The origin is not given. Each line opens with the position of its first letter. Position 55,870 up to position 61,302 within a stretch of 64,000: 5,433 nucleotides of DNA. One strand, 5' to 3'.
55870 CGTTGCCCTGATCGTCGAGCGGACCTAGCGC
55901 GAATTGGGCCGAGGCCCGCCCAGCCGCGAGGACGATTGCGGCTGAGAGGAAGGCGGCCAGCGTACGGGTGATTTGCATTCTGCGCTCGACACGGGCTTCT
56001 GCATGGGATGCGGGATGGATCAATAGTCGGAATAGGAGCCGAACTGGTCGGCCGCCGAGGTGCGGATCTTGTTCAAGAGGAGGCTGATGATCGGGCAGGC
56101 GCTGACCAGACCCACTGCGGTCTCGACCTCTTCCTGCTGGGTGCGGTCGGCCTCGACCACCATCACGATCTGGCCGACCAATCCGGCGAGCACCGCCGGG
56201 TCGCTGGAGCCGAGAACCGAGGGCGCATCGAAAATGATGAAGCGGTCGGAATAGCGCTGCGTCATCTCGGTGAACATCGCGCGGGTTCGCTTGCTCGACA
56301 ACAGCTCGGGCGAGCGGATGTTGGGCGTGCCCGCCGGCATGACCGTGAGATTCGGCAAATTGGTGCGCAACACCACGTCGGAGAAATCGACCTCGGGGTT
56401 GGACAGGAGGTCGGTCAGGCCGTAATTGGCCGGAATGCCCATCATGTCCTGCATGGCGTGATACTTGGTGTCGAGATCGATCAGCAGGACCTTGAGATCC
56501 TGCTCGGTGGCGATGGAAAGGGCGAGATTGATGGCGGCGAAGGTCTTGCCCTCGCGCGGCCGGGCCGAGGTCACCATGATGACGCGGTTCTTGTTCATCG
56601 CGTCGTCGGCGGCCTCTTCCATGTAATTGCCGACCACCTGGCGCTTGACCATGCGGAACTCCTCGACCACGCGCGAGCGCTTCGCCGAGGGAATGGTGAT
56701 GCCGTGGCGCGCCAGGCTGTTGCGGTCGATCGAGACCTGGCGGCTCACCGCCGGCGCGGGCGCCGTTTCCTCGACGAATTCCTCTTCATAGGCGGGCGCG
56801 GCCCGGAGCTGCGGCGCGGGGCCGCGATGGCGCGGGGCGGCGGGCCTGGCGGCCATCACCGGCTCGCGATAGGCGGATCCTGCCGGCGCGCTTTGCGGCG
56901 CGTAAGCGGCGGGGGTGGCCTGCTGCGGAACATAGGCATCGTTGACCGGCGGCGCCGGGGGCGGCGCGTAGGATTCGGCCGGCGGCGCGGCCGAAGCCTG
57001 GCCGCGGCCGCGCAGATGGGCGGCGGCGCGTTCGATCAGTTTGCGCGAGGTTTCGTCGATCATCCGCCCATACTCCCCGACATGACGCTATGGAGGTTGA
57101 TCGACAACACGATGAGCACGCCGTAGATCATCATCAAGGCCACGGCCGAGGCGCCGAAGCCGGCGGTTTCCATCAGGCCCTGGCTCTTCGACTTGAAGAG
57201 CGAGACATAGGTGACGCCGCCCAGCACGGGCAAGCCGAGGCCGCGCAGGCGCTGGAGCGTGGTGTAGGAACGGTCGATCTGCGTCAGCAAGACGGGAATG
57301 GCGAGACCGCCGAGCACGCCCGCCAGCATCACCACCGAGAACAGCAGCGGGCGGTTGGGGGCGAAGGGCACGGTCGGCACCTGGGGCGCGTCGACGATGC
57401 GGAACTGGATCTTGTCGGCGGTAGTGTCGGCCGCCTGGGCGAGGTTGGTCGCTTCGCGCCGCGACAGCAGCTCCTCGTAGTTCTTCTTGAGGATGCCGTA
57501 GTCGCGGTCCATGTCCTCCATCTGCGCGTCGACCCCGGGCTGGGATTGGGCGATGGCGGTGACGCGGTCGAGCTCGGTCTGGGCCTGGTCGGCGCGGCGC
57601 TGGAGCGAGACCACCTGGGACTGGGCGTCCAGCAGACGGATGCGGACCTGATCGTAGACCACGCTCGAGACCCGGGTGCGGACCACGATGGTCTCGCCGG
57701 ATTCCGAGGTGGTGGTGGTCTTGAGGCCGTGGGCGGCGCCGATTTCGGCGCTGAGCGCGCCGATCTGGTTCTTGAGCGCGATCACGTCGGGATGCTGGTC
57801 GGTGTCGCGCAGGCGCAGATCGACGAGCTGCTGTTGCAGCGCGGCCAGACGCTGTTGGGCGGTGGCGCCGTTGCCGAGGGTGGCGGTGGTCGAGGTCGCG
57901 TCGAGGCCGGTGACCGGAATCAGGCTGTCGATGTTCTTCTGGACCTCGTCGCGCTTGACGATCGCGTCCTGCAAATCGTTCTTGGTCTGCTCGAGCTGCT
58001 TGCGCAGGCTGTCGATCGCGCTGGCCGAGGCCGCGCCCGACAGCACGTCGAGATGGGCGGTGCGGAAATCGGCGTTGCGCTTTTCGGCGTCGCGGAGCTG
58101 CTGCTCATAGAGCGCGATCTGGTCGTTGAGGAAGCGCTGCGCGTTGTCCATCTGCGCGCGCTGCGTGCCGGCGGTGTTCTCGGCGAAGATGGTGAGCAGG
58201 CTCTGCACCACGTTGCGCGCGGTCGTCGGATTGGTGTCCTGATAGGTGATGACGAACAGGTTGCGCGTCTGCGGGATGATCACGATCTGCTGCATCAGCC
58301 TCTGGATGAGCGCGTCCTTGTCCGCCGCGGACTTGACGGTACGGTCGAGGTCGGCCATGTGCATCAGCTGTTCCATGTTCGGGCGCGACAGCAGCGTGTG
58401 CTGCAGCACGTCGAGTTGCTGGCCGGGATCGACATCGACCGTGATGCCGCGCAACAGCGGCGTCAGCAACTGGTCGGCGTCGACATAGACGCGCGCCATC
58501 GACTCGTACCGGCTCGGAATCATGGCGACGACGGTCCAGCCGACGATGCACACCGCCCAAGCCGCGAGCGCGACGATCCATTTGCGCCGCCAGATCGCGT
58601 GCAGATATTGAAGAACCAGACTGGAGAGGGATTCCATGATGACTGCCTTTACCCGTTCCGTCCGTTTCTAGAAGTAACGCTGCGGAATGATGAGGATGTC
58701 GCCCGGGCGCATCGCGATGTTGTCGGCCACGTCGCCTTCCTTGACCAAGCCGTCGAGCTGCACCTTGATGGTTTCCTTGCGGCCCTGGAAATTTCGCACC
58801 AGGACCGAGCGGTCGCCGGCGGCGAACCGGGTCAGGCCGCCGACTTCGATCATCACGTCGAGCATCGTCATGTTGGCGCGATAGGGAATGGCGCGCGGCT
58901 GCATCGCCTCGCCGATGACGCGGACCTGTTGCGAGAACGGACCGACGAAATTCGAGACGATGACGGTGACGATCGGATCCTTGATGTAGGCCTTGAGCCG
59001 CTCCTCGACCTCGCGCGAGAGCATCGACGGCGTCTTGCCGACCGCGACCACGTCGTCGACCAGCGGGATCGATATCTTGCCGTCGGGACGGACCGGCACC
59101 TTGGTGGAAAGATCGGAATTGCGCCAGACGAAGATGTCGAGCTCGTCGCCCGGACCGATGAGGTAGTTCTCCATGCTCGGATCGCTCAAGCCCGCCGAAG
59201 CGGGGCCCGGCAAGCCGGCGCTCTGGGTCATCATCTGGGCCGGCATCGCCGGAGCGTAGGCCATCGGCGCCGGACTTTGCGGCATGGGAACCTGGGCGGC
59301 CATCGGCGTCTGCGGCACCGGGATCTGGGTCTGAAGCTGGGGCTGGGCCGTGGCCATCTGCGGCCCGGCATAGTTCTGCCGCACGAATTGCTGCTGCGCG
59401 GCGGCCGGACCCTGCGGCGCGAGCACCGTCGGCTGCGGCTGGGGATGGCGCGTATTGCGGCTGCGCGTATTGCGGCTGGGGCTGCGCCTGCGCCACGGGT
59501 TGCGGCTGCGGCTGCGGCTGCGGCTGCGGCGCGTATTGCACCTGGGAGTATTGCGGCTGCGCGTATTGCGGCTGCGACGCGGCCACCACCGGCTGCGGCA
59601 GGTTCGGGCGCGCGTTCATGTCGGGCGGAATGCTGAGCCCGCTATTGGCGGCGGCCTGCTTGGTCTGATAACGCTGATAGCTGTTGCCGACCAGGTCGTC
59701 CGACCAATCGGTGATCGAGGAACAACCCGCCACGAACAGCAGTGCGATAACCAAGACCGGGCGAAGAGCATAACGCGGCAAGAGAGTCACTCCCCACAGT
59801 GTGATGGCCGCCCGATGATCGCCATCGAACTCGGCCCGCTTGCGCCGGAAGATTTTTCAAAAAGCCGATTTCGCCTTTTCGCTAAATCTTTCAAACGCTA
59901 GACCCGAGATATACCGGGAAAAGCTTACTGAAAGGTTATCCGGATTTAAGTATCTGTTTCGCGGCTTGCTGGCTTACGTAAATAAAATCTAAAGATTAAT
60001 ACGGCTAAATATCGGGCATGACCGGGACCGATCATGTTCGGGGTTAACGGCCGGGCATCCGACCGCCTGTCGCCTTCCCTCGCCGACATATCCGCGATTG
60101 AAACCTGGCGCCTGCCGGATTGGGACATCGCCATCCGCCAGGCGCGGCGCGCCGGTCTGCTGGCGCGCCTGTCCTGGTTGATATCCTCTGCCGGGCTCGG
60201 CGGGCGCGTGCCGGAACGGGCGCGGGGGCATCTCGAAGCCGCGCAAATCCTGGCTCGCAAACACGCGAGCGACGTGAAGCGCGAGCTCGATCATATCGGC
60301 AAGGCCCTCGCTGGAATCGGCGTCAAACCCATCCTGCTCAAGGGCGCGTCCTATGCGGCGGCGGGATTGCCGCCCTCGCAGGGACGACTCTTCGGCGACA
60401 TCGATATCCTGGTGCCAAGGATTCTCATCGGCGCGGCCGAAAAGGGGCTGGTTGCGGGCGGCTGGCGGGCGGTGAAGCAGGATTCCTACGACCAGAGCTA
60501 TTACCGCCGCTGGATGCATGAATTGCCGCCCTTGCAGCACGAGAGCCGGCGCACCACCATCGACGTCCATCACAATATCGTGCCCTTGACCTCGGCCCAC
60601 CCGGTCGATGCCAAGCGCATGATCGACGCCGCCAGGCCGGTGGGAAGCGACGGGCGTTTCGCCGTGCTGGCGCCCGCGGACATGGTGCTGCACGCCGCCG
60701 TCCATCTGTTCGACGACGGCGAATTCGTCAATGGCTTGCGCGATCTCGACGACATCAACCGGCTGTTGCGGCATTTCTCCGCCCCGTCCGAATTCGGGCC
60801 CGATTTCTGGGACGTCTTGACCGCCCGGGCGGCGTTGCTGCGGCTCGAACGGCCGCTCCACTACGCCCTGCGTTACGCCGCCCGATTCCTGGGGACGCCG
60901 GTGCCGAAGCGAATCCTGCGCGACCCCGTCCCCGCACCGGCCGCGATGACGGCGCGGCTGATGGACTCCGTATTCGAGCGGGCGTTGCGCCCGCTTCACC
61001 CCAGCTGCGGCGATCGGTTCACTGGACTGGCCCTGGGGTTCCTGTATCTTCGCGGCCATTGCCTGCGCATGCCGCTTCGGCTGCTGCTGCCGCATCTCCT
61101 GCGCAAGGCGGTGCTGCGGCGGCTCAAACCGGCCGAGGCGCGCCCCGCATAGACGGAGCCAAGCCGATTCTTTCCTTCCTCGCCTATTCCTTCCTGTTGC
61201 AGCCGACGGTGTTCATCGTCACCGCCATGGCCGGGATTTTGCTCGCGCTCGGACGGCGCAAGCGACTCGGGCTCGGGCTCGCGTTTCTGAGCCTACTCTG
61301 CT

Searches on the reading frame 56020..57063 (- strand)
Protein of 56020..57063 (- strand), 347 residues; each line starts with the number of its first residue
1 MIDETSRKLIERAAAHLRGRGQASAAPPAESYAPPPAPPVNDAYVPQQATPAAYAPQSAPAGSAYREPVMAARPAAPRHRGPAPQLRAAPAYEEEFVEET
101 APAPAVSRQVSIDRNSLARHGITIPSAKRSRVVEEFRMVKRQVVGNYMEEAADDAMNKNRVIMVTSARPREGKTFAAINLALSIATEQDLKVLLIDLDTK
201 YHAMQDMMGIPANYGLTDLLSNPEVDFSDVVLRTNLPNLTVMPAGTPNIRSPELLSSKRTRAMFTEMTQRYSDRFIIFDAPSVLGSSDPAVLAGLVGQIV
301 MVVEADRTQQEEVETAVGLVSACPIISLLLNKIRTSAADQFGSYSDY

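Call 10: search_protein_families(library=ncbifam, proteins=[window:56020-57063:-], max_evalue=0.00001)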
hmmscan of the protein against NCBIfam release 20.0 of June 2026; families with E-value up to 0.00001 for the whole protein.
window:56020-57063:- (347 aa): 7 families
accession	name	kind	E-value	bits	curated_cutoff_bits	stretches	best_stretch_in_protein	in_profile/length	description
TIGR03018.1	pepcterm_TyrKin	hypoth_equivalog_domain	5.1e-66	222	230.65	1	124-331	3-207/207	XrtA-associated tyrosine autokinase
TIGR01007.1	eps_fam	subfamily_domain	2.8e-28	98.9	108.05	1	156-347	14-203/204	polysaccharide biosynthesis tyrosine autokinase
NF008568.0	PRK11519.1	equivalog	2.5e-19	68.9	1068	1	157-342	524-709/720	tyrosine-protein kinase Wzc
NF007350.0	PRK09841.1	equivalog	7e-17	60.8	1248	1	157-337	529-707/726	tyrosine-protein kinase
TIGR01005.1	eps_transp_fam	subfamily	1.6e-15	56.4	411.7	1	124-315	518-698/754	exopolysaccharide transport protein family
TIGR03029.1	EpsG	equivalog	1e-13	51.1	313.8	1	130-313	81-253/274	chain length determinant protein tyrosine kinase EpsG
TIGR01968.1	minD_bact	equivalog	6.4e-08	32.3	212.9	1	159-334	1-174/261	septum site-determining protein MinD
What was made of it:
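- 56020..57063 (-): XrtA-associated tyrosine autokinase (BY-kinase) with C-terminal GSYSDY. It is the candidate substrate of the phosphatase domain. TIGR03018 at 222 bits, cut-off 230.65 (call 10).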

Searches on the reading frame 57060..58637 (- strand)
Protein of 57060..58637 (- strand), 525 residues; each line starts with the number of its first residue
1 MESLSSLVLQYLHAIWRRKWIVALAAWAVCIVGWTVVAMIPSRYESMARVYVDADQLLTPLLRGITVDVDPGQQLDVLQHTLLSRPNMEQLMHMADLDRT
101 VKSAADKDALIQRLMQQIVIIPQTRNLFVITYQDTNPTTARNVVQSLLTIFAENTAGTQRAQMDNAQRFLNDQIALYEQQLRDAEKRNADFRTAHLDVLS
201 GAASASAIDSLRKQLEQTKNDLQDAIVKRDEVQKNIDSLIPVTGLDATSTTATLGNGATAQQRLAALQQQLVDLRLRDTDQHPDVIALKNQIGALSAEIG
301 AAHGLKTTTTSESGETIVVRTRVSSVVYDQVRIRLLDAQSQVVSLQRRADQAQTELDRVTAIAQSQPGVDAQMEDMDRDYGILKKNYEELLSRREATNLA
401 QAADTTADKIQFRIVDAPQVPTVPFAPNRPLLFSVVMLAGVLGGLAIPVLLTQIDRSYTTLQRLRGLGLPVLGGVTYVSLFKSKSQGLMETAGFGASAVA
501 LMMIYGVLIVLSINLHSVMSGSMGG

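Call 10: search_protein_families(library=ncbifam, proteins=[window:57060-58637:-], max_evalue=0.00001)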
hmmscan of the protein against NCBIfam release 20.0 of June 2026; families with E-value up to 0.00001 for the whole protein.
window:57060-58637:- (525 aa): 1 family
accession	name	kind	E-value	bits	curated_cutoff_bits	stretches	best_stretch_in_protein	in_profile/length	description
TIGR03007.1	pepcterm_ChnLen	equivalog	1.2e-134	449.2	278.85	1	8-511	3-496/498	XrtA system polysaccharide chain length determinant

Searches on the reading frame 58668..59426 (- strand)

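Call 10: search_protein_families(library=ncbifam, proteins=[window:58668-59426:-], max_evalue=0.00001)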
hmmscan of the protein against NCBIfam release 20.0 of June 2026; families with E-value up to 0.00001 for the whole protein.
window:58668-59426:- (252 aa): 4 families
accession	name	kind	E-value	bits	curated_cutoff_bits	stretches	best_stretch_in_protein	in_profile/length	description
TIGR03027.2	pepcterm_export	equivalog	1.6e-71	239.5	180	1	87-252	2-169/169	XrtA/PEP-CTERM system exopolysaccharide export protein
NF041843.1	EpsY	equivalog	3.2e-33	114.7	320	1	84-247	49-210/211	exopolysaccharide export protein EpsY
TIGR03028.1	EpsE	equivalog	2.5e-22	79.4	262.65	1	87-247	1-159/239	polysaccharide export protein EpsE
NF011658.0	PRK15078.1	subfamily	8.4e-19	67.6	333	1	87-249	84-251/380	polysaccharide export protein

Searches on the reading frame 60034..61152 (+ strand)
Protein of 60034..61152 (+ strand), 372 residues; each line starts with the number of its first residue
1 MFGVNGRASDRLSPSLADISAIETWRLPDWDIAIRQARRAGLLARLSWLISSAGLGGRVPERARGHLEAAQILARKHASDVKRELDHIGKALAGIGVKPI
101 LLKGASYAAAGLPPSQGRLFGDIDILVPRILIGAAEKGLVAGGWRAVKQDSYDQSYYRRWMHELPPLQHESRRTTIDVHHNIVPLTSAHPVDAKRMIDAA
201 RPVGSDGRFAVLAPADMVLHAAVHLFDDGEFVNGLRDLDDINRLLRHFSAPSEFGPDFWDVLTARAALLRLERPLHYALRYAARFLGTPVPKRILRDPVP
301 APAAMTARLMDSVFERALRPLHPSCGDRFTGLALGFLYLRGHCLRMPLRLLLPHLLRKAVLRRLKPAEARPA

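Call 10: search_protein_families(library=ncbifam, proteins=[window:60034-61152:+], max_evalue=0.00001)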
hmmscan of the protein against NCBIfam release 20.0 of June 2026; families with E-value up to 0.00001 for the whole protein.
window:60034-61152:+ (372 aa): 0 families

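Call 17: search_protein_families(library=pfam, proteins=[window:60034-61152:+], max_evalue=0.001)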
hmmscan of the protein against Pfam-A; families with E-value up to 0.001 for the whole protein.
window:60034-61152:+ (372 aa): 1 family
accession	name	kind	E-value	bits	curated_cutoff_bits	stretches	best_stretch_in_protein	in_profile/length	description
PF14907.12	NTP_transf_5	-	1.6e-50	172.4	31.2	1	29-287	4-249/249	Uncharacterised nucleotidyltransferase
